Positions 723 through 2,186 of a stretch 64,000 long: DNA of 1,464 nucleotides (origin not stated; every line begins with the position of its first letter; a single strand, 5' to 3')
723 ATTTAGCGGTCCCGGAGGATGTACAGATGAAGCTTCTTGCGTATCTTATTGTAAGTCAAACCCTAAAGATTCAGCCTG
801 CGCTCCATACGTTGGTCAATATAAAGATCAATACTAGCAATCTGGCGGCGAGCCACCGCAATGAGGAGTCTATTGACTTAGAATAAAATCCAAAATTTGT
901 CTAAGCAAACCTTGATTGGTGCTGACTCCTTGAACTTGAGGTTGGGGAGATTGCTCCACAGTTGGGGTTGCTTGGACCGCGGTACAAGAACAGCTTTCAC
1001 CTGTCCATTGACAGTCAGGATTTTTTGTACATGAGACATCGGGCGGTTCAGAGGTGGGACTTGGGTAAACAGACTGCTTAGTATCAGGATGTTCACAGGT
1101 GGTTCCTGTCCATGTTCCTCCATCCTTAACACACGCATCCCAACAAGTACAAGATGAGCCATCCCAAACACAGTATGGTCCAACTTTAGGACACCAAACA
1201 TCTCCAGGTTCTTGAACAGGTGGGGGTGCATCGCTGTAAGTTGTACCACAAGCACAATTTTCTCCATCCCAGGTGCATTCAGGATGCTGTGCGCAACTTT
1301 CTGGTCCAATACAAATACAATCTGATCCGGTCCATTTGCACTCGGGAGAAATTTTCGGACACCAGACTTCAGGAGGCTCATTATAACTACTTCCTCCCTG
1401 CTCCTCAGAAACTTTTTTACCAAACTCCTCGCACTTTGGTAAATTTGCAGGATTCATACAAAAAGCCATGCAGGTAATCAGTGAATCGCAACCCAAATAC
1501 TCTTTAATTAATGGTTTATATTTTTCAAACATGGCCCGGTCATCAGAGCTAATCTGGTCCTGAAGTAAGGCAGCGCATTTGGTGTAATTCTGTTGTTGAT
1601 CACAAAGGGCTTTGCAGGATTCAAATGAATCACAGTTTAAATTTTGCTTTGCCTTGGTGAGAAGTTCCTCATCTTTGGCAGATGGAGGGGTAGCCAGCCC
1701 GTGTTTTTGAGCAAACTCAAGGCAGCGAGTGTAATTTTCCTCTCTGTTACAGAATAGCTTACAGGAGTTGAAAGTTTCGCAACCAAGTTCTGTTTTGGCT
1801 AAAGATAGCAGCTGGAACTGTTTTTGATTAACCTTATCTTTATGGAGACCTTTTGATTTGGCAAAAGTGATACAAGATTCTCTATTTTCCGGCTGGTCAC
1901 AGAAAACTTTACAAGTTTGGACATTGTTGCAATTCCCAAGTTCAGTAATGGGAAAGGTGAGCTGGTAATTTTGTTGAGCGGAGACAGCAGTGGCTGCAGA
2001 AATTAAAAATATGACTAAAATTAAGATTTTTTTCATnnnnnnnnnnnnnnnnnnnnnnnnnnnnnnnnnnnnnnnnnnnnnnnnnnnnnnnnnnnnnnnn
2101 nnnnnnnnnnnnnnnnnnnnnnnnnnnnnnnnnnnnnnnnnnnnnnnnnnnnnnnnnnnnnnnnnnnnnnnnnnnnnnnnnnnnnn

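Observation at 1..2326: Convergent pair of secreted proteins built from an unrecognised C-x5-C-x3-C-x8-C module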

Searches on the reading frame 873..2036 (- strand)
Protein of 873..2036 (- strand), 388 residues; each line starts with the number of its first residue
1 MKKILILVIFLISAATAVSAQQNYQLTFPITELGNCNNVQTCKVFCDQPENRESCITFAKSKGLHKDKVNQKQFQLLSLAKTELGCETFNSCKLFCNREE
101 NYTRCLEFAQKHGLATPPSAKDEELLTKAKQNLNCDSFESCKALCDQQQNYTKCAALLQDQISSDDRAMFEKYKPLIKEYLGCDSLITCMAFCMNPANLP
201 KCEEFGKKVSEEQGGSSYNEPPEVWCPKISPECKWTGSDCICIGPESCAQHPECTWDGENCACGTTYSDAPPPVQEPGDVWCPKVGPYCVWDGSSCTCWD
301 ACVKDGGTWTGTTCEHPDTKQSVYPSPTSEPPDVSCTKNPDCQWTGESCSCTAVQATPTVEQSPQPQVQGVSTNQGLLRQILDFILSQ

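Call 5: search_protein_families(library=pfam, proteins=[window:873-2036:-], max_evalue=1)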
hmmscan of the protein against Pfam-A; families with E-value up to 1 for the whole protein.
window:873-2036:- (388 aa): 1 family
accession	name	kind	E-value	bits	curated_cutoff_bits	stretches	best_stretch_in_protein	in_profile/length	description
PF10281.14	Ish1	-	0.026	15.3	26.6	1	108-132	12-37/37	Putative nuclear envelope organisation protein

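Call 6: search_protein_families(library=ncbifam, proteins=[window:873-2036:-], max_evalue=1)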
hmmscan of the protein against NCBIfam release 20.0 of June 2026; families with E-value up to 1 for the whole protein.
window:873-2036:- (388 aa): 0 families

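Call 7: find_homologous_proteins(query=window:873-2036:-)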
Query window:873-2036:- (388 aa): 91 proteins with E <= 0.001 among 2089 candidates.
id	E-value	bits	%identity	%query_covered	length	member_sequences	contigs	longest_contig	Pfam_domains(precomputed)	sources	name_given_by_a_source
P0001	4.5e-271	917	100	100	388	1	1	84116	-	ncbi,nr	ncbi:hypothetical protein HYT18_03125 [Candidatus Microgenomates bacterium]|nr:hypothetical protein 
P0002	9.0e-199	679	63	100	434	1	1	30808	-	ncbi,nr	ncbi:hypothetical protein HYS94_00360 [Candidatus Daviesbacteria bacterium]|nr:hypothetical protein 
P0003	1.6e-189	648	57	99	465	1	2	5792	-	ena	-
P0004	2.4e-185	634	57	99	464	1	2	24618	-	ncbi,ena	ncbi:MAG: hypothetical protein AAB414_03720 [Patescibacteria group bacterium]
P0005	9.9e-175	600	51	99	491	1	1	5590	-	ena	-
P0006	8.7e-171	587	53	99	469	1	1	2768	-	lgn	-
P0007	3.7e-166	571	58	100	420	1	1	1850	-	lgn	-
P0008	2.7e-162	559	59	100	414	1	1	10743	-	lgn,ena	-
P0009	2.3e-161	555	58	99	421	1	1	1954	-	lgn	-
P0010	3.6e-158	545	57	99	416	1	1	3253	-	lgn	-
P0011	9.3e-157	540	55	99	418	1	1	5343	-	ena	-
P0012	4.4e-156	538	56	98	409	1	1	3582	-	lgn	-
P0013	3.5e-155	535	54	100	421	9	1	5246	-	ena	-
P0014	1.2e-154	533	54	100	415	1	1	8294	-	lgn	-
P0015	2.0e-154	533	57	98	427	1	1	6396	-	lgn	-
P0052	1.3e-37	148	35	67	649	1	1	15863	-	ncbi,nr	ncbi:hypothetical protein HY612_02745 [Candidatus Roizmanbacteria bacterium]|nr:hypothetical protein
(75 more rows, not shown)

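Call 13: find_encoding_contigs(protein=P0002, flank=10000, max_places=2)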
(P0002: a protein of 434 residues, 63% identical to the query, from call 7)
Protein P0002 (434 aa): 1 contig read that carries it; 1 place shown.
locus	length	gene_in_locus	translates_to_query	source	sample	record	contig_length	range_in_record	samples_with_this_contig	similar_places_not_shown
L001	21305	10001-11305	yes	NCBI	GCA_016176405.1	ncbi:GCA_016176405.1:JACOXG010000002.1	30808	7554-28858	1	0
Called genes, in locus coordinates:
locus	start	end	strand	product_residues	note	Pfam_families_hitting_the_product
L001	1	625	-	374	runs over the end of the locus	PF00089:Trypsin, PF10459:Peptidase_S46 (faint), PF13365:Trypsin_2, PF00595:PDZ, PF13180:PDZ_2, PF17820:PDZ_6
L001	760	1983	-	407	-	PF22694:CtpB_N-like, PF00595:PDZ, PF13180:PDZ_2, PF17820:PDZ_6, PF03572:Peptidase_S41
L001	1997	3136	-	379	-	-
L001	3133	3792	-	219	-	-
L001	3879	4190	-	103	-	PF01084:Ribosomal_S18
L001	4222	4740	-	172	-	PF00436:SSB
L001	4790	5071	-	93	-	PF01250:Ribosomal_S6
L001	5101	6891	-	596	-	-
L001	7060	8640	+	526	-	-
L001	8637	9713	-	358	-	PF01926:MMR_HSR1, PF02421:FeoB_N (weak), PF06071:YchF-GTPase_C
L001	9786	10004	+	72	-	-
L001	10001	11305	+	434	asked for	-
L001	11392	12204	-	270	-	PF01551:Peptidase_M23 (weak)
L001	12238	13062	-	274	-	PF01551:Peptidase_M23 (weak)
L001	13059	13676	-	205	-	-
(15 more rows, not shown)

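Call 15: find_encoding_contigs(protein=P0004, flank=8000, max_places=2)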
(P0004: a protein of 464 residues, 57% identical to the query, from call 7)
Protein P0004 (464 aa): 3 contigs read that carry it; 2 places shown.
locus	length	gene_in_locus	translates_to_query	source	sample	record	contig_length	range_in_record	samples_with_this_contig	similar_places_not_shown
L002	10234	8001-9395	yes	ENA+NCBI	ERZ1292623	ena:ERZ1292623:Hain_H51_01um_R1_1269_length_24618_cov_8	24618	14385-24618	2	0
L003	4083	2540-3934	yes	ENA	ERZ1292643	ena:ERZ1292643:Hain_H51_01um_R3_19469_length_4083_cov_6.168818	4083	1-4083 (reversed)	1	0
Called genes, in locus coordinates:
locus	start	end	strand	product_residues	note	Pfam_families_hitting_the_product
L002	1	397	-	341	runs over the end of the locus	PF01210:NAD_Gly3P_dh_N, PF07479:NAD_Gly3P_dh_C, PF20618:GPD_NAD_C_bact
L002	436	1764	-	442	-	-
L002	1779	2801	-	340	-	PF01926:MMR_HSR1, PF02421:FeoB_N (weak), PF06071:YchF-GTPase_C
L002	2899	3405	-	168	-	PF01936:NYN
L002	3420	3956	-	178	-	-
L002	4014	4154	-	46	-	-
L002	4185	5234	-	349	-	-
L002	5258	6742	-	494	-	PF25852:DUF6242_C (faint), PF13088:BNR_2 (faint), PF15902:Sortilin-Vps10 (faint)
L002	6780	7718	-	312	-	-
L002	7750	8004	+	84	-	-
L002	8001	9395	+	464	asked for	-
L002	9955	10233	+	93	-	?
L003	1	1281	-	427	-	?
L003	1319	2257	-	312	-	-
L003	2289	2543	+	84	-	-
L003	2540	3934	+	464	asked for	-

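Call 20: find_encoding_contigs(protein=P0001, flank=10000, max_places=2)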
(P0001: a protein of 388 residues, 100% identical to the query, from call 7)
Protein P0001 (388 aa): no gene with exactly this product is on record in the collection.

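Call 21: find_related_loci(query=A1, collection=genome_contigs, flank=10000)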
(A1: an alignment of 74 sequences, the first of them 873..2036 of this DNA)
Query A1 (388 aa) in genome_contigs; peptide patterns used: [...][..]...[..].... (x = any residue, [..] = any of these).
162 stretches matched a pattern; 145 encode a relative of the query (tblastn E <= 1e-3); the best 80 are kept; 80 distinct loci.
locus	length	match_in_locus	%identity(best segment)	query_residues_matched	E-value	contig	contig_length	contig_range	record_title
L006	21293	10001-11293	63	1-387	2e-167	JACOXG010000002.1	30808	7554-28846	MAG: Candidatus Daviesbacteria bacterium isolate NC_groundwater_147_Ag_S-0.1um_38_19 S4_GD2017_2_S1_scaffold_1220, whole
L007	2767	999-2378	57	1-385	3e-171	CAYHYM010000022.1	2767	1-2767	MAG TPA_asm: uncultured Gammaproteobacteria bacterium isolate ERP119705_co17_338 genome assembly, contig: NODE_82011_len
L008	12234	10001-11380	57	1-385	2e-161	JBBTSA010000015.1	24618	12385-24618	MAG: Patescibacteria group bacterium isolate H51-bin048_1 H51_bin048_1_000000000015, whole genome shotgun sequence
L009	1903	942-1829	63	1-298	1e-134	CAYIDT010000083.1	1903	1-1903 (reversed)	MAG TPA_asm: uncultured Gammaproteobacteria bacterium isolate ERP119705_co1_249 genome assembly, contig: NODE_155234_len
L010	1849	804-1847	46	1-311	7e-110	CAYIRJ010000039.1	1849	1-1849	MAG TPA_asm: Candidatus Woesearchaeota archaeon isolate ERP119705_co24_373 genome assembly, contig: NODE_163333_length_1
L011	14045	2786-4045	30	12-385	5e-46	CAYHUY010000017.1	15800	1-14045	MAG TPA_asm: uncultured Gammaproteobacteria bacterium isolate ERP119705_co16_474 genome assembly, contig: NODE_2934_leng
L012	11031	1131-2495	30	1-385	2e-44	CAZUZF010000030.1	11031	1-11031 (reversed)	MAG TPA_asm: uncultured Gammaproteobacteria bacterium isolate binchicken_co38_1268 genome assembly, contig: NODE_12582_l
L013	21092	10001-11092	27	4-386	8e-39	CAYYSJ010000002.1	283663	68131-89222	MAG TPA_asm: uncultured Gammaproteobacteria bacterium isolate SRP272529_co1_214 genome assembly, contig: NODE_12_length_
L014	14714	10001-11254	27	6-386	1e-38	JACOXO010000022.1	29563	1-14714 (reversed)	MAG: Candidatus Gottesmanbacteria bacterium isolate NC_groundwater_155_Ag_S-0.1um_35_9 S4_GD2017_2_S1_scaffold_934, whol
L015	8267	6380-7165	36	7-286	4e-38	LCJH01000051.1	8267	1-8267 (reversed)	MAG: Microgenomates group bacterium GW2011_GWA2_44_7 UW69_C0051, whole genome shotgun sequence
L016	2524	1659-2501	31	4-284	8e-38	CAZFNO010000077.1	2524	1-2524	MAG TPA_asm: uncultured Gammaproteobacteria bacterium isolate binchicken_co134_351 genome assembly, contig: NODE_96262_l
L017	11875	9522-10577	29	4-385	1e-37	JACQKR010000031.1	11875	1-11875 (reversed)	MAG: Candidatus Levyibacteriota bacterium isolate NC_groundwater_1182_Ag_S-0.1um_43_56 S_p1_S3_coassembly_k141_1414363,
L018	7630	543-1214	36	1-215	5e-37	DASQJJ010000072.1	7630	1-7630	MAG TPA_asm: Candidatus Eisenbacteria bacterium isolate SMAG_U11883 k141_2719066, whole genome shotgun sequence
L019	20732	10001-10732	36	1-219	5e-37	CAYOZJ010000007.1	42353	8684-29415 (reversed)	MAG TPA_asm: uncultured Gammaproteobacteria bacterium isolate SRP200132_co1_666 genome assembly, contig: NODE_1495_lengt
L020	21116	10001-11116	28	1-386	2e-36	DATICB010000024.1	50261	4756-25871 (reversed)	MAG TPA_asm: Patescibacteria group bacterium isolate SMAG_U16305 k141_1493691, whole genome shotgun sequence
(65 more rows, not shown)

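Call 22: predict_structure(alignment_id=A1)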
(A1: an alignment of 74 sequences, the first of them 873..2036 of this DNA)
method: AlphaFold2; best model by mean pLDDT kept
length: 388 residues; sequences in the alignment: 74
mean_pLDDT: 81.2   pTM: 0.47
mean pLDDT of the five models: 81.2, 79.4, 79.2, 79.1, 78.1
residues with pLDDT >= 90: 179; 70-90: 127; 50-70: 33; < 50: 49
segments of 3 or more residues with pLDDT < 50: 20-23, 267-275, 320-329, 355-378
pLDDT, mean of each block of 10 residues (from residue 1): 75 63 74 94 94 92 78 90 94 93 94 90 93 93 95 94 92 96 96 95 93 66 85 89 86 85 61 58 89 89 92 79 44 83 90 54 36 43 54
secondary structure, 60 per line:
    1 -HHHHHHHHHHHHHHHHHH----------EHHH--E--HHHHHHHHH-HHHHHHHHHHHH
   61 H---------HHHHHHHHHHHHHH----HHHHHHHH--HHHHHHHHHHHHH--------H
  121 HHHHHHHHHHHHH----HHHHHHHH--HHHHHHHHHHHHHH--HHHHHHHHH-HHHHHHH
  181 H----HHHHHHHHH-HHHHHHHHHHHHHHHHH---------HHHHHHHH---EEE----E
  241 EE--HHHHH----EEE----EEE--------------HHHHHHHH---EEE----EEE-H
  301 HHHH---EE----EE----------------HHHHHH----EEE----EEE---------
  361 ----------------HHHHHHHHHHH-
elements in order: H2-19 H39-47 H49-61 H71-84 H89-96 H99-111 H120-133 H138-145 H148-161 H164-172 H174-181 H186-194 H196-212 H222-229 E233-235 E240-242 H245-249 E254-256 E261-263 H278-285 E289-291 E296-298 H300-304 H332-337 E342-344 E349-351 H377-387

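Call 25: fold_search(model_id=the predicted structure, library=pdb)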
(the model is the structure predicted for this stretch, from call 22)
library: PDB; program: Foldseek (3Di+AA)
matches with E <= 10: 10; with E <= 0.001: 0
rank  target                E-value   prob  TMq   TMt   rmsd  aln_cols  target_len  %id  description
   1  8i4n_B                3.9e+00  0.01  0.07  0.06  23.8       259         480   12  Crystal strcuture of 6-phosphogluconate dehydrogenase from Corynebacterium glutamicum (released 2023-07-26)
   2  9a79_B                4.6e+00  0.01  0.08  0.07  23.3       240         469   13  Integrative model of NDK-6PGD by crosslinking MS and deep learning (released 2024-09-18)
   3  3jbz                  5.4e+00  0.01  0.09  0.05  19.9       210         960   10  Crystal structure of mTOR docked into EM map of dimeric ATM kinase (released 2016-11-16)
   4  7cb5_D                5.7e+00  0.01  0.09  0.08  25.0       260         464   13  The 6-phosphogluconate dehydrogenase from Staphylococcus aureus (6-phosphogluconate bound) (released 2021-04-07)
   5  8hmf_D                6.0e+00  0.02  0.12  0.05  19.9       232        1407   11  head module state 2 of Tetrahymena IFT-A (released 2023-06-14)
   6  3rv1_B                6.7e+00  0.01  0.08  0.10  21.9       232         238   12  Crystal structure of the N-terminal and RNase III domains of K. polysporus Dcr1 E224Q mutant (released 2011-08-03)
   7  3lww_C                8.4e+00  0.02  0.10  0.06  19.5       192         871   12  Structure of an open and closed conformation of Human Importin Beta bound to the Snurportin1 IBB-domain trapped in the (released 2010-06-02)
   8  4jrp_B                8.4e+00  0.01  0.11  0.09  14.3       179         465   13  Structure of E. coli Exonuclease I in complex with a 5cy-dT13 oligonucleotide (released 2013-05-08)
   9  2ifu_C                8.9e+00  0.01  0.08  0.11  16.8       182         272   11  Crystal Structure of a Gamma-SNAP from Danio rerio (released 2006-10-10)
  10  8xfb_D                8.9e+00  0.01  0.09  0.15  14.4       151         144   12  Cryo-EM structure of partial dimeric WDR11-FAM91A1 complex (released 2024-08-14)

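Call 74: search_protein_families(library=pfam, proteins=[P0052], max_evalue=0.01)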
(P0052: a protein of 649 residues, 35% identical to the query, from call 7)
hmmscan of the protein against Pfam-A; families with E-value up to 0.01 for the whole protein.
P0052 (649 aa): 0 families

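Call 83: fold_search(model_id=the predicted structure, library=viral)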
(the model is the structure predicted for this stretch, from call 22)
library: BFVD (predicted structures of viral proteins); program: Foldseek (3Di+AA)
matches with E <= 10: 33; with E <= 0.001: 0
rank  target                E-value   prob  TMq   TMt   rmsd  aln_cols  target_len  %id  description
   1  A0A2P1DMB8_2          6.9e-01  0.04  0.11  0.05  23.8       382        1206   13  (no name in the UniProt tables at hand)
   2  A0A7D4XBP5            1.5e+00  0.02  0.05  0.04  23.6       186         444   19  Polyprotein (Fragment) [Hepacivirus hominis]
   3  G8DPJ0                2.0e+00  0.02  0.09  0.10  32.7       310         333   12  Glycoprotein (Fragment) [Orthonairovirus haemorrhagiae]
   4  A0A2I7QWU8            2.1e+00  0.04  0.10  0.13  13.8       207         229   13  (no name in the UniProt tables at hand)
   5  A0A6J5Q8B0            3.8e+00  0.02  0.11  0.13  25.3       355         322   12  DUF4214 domain-containing protein [uncultured Caudovirales phage]
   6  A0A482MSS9            4.2e+00  0.02  0.10  0.15  25.7       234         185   11  Uncharacterized protein [Escherichia phage PTXU04]
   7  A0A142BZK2            4.2e+00  0.02  0.06  0.06  20.1       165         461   10  (no name in the UniProt tables at hand)
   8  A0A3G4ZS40            4.7e+00  0.01  0.11  0.10  34.9       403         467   12  Uncharacterized protein [Edafosvirus sp.]
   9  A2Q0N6                5.0e+00  0.02  0.05  0.12  22.6       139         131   16  E1.1 [Ichnoviriform fugitivi]
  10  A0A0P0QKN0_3          5.0e+00  0.01  0.14  0.05  30.5       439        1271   12  (no name in the UniProt tables at hand)
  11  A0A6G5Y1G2            5.0e+00  0.01  0.08  0.10  23.3       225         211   15  (no name in the UniProt tables at hand)
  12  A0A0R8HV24            5.6e+00  0.01  0.06  0.11  23.7       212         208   16  Uncharacterized protein [Orf virus]
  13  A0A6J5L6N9            5.6e+00  0.01  0.08  0.07  32.9       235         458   13  Uncharacterized protein [uncultured Caudovirales phage]
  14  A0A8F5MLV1            5.9e+00  0.01  0.11  0.09  22.6       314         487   13  RNA-dependent RNA polymerase (Fragment) [Grapevine-associated endornavirus 1]
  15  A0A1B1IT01            5.9e+00  0.01  0.08  0.05  32.8       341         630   13  (no name in the UniProt tables at hand)
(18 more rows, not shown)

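Call 84: search_solved_structures(query=A1, max_evalue=1)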
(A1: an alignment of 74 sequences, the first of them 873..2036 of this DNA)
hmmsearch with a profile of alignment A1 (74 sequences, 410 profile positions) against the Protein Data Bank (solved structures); distinct sequences matched with E-value up to 1: 0.

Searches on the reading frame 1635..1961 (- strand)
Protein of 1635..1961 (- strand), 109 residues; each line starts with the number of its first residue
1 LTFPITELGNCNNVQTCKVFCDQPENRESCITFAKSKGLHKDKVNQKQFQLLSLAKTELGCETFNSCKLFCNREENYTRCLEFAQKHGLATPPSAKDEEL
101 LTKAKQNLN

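Call 57: predict_structure(alignment_id=A3)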
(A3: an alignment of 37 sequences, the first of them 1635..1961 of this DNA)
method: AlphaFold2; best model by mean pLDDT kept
length: 109 residues; sequences in the alignment: 37
mean_pLDDT: 80.7   pTM: 0.46
mean pLDDT of the five models: 80.7, 80.1, 78.0, 77.3, 75.5
residues with pLDDT >= 90: 10; 70-90: 76; 50-70: 22; < 50: 1
segments of 3 or more residues with pLDDT < 50: none
pLDDT, mean of each block of 10 residues (from residue 1): 85 90 89 83 66 88 86 87 84 63 67
secondary structure, 60 per line:
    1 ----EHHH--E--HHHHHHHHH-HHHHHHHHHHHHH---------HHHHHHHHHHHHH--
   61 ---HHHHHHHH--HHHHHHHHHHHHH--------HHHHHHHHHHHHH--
elements in order: H14-22 H24-36 H46-58 H64-71 H74-86 H95-107

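Call 59: fold_search(model_id=the predicted structure, library=pdb)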
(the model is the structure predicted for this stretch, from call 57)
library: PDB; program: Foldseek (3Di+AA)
matches with E <= 10: 1; with E <= 0.001: 0
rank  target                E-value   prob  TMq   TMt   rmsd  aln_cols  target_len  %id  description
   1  9hcj_T1               8.9e+00  0.02  0.17  0.03  15.5       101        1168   11  D. discoideum nuclear pore complex (released 2024-12-25)
